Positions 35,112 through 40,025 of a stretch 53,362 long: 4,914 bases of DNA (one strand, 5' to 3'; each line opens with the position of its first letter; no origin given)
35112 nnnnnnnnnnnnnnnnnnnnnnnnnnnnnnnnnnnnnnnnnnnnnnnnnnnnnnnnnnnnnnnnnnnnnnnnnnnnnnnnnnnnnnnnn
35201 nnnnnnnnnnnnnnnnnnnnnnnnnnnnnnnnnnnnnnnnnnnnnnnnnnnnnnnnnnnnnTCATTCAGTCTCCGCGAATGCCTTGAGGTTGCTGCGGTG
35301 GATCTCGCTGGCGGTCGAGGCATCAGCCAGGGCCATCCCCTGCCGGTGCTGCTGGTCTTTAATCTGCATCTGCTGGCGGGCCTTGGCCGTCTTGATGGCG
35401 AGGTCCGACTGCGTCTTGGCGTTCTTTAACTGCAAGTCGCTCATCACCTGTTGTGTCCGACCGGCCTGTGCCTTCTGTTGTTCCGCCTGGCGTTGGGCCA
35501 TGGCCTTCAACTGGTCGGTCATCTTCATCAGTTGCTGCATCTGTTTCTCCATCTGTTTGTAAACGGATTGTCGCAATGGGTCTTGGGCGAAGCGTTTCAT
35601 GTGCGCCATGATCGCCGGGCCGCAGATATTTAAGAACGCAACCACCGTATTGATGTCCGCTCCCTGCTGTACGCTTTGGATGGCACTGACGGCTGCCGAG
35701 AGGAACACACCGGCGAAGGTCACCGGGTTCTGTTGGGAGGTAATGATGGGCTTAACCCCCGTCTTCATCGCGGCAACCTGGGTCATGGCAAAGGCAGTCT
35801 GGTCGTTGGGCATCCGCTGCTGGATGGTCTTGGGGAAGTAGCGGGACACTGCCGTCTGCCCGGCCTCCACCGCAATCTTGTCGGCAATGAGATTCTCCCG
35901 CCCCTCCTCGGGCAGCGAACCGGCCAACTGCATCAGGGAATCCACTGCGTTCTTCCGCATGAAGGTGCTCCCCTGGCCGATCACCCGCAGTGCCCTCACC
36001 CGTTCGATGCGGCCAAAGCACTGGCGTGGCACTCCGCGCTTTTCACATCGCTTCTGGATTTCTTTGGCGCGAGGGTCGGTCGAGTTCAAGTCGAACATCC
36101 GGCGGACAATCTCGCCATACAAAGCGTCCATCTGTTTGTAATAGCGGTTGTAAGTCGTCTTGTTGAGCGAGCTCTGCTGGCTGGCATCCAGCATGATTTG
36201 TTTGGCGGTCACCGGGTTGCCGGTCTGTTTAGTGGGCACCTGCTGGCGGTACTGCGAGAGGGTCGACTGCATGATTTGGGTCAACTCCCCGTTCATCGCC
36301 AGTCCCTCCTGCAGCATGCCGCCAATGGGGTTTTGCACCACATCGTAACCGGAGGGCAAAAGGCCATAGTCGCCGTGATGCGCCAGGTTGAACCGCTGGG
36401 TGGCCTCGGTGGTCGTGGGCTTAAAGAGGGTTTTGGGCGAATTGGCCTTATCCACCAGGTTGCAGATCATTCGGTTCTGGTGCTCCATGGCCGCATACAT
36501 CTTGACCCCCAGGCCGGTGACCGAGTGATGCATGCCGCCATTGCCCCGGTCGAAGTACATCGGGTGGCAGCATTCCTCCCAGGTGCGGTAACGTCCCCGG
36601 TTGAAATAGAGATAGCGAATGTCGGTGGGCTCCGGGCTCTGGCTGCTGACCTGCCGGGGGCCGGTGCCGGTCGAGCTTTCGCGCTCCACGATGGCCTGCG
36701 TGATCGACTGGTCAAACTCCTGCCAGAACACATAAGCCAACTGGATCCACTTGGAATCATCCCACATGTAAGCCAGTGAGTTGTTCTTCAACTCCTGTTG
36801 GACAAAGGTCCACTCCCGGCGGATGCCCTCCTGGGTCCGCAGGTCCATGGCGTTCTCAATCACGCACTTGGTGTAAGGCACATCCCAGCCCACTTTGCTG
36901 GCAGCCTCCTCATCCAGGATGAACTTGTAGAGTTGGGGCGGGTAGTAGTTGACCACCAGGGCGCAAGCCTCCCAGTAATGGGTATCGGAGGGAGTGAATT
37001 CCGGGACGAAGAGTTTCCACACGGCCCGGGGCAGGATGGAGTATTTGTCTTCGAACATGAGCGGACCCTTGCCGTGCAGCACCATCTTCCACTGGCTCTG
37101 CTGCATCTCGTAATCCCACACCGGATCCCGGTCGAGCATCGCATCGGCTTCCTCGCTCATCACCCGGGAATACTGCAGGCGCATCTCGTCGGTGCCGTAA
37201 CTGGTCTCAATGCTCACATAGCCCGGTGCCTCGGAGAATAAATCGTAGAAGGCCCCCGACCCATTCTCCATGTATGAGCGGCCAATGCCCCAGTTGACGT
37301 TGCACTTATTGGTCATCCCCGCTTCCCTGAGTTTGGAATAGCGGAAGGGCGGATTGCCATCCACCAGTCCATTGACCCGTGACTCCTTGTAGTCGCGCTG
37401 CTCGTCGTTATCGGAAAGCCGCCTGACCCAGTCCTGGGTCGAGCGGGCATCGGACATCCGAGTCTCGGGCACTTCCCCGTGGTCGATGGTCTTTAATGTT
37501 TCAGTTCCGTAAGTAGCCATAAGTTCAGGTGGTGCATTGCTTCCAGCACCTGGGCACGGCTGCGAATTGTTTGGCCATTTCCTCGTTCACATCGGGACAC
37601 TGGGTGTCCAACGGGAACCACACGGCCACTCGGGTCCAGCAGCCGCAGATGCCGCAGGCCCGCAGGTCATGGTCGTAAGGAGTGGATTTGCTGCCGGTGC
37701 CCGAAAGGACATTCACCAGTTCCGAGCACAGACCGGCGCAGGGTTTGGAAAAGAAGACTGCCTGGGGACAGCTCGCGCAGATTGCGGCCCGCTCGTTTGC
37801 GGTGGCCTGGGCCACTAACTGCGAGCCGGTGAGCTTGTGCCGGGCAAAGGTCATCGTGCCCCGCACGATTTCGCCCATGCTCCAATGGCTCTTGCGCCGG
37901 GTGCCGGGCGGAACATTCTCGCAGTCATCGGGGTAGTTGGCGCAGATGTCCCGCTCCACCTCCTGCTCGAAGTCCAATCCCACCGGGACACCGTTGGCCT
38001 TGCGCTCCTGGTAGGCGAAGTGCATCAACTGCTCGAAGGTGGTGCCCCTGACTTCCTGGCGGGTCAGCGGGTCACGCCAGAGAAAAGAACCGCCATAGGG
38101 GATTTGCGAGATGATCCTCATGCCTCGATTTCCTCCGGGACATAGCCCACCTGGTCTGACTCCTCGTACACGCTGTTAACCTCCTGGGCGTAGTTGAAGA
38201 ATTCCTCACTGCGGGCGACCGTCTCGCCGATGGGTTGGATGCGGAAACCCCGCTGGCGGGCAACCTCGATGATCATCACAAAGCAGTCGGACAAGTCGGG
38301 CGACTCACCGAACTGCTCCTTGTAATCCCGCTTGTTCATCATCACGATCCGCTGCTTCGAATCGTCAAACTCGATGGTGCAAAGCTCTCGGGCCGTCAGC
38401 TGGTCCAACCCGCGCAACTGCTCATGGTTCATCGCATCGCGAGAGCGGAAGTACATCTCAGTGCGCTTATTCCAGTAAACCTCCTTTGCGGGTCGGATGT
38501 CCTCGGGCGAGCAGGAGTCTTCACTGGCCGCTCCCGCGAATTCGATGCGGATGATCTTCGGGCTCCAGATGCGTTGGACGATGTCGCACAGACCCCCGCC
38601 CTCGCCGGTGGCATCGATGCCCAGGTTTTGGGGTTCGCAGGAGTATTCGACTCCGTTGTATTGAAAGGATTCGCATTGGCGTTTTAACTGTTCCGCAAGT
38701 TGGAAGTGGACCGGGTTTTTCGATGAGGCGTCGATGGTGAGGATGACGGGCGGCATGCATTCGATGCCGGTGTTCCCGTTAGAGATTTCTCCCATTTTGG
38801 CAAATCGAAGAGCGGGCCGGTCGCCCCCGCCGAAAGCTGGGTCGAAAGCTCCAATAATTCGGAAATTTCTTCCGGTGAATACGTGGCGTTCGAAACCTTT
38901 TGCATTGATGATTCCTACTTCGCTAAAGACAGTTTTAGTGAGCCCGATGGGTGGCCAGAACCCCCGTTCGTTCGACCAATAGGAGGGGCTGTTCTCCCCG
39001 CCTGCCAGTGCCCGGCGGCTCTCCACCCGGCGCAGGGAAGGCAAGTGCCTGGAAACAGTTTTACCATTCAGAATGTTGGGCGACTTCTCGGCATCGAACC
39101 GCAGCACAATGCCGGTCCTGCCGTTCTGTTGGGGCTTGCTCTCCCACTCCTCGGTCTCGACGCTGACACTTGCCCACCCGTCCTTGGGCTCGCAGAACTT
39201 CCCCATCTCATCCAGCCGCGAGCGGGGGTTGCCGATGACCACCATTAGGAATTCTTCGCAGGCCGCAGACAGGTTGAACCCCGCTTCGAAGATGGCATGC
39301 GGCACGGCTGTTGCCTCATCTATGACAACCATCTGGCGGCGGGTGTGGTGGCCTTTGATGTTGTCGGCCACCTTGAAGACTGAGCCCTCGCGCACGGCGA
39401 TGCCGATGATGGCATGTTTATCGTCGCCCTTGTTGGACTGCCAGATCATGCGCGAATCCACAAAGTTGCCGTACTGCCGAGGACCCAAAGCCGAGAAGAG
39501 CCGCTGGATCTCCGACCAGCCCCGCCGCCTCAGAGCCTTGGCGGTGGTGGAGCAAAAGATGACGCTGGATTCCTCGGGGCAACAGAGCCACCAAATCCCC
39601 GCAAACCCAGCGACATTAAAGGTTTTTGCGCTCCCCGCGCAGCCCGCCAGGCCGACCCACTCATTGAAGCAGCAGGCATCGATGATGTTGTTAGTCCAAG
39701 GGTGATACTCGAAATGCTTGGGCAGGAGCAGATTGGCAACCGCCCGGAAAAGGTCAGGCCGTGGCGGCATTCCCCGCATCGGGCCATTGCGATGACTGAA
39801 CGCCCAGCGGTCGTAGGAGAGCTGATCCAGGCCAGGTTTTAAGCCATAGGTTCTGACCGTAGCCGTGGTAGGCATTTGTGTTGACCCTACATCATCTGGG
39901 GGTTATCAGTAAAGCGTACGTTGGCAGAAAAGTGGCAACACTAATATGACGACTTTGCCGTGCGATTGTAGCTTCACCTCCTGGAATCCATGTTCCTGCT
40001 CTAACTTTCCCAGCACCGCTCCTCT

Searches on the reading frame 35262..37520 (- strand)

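Call 41: search_protein_families(library=pfam, proteins=[window:35262-37520:-], max_evalue=0.001)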
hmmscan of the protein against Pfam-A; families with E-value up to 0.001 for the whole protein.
window:35262-37520:- (752 aa): 0 families

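Call 72: search_protein_families(library=pfam, proteins=[window:35262-37520:-], max_evalue=0.05)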
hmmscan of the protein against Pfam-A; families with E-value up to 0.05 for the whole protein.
window:35262-37520:- (752 aa): 1 family
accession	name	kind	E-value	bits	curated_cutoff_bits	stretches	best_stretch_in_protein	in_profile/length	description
PF04811.21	Sec23_trunk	-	0.018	15.1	27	1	591-682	104-189/241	Sec23/Sec24 trunk domain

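Call 73: search_protein_families(library=phrogs, proteins=[window:35262-37520:-], max_evalue=0.001)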
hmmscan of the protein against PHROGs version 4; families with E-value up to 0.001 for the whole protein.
window:35262-37520:- (752 aa): 0 families

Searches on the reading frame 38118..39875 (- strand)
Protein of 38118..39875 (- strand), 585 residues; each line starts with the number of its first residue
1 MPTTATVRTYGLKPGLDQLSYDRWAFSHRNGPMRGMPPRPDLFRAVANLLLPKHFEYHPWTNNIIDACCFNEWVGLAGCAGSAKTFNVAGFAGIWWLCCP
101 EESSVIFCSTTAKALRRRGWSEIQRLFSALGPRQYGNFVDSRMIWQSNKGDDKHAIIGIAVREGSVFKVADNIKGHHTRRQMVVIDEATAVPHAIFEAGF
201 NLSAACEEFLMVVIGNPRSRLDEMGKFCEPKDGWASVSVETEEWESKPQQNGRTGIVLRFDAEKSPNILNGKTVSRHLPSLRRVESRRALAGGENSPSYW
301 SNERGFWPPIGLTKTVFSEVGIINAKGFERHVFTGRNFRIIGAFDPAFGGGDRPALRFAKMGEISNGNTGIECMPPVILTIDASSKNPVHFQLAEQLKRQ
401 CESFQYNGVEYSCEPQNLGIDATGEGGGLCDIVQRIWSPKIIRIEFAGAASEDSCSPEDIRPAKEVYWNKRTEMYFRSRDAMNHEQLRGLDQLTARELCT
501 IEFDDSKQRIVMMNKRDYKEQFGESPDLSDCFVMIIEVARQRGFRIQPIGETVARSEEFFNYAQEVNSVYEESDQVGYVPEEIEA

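Call 41: search_protein_families(library=pfam, proteins=[window:38118-39875:-], max_evalue=0.001)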
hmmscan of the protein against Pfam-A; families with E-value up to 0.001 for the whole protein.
window:38118-39875:- (585 aa): 0 families

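Call 72: search_protein_families(library=pfam, proteins=[window:38118-39875:-], max_evalue=0.05)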
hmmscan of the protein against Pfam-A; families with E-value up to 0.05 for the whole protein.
window:38118-39875:- (585 aa): 0 families

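Call 73: search_protein_families(library=phrogs, proteins=[window:38118-39875:-], max_evalue=0.001)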
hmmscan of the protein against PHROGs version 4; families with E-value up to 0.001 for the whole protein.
window:38118-39875:- (585 aa): 1 family
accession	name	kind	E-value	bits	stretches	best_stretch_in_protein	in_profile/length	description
phrog_2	-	head and packaging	6.5e-17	62.6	1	42-542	256-595/807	terminase large subunit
